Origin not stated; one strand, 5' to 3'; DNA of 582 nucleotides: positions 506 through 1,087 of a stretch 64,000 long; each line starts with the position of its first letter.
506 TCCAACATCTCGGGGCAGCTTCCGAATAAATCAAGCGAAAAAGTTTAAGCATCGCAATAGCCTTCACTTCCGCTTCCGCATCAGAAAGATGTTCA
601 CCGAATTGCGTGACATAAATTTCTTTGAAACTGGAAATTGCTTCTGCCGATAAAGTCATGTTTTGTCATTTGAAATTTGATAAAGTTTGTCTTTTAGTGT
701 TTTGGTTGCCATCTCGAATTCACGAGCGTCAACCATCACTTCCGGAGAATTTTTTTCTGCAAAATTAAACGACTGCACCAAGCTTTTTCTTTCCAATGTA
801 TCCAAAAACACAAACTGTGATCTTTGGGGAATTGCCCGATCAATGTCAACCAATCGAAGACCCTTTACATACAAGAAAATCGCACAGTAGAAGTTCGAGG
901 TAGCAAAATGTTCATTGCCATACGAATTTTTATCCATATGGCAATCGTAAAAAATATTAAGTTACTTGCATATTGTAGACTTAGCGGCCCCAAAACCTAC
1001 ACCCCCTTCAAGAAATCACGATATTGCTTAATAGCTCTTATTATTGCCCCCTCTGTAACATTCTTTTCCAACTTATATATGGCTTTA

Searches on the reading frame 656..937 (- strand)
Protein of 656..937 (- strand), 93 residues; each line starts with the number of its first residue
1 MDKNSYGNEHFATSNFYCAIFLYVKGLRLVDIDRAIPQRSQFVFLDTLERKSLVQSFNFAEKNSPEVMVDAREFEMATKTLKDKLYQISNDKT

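Call 51: search_protein_families(library=pfam, proteins=[window:656-937:-], max_evalue=0.01)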
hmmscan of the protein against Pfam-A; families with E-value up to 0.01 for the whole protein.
window:656-937:- (93 aa): 1 family
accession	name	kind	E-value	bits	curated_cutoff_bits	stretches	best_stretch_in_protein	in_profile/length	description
PF18903.5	DUF5659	-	4e-08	33.4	23.6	1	9-86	2-74/75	Domain of unknown function (DUF5659)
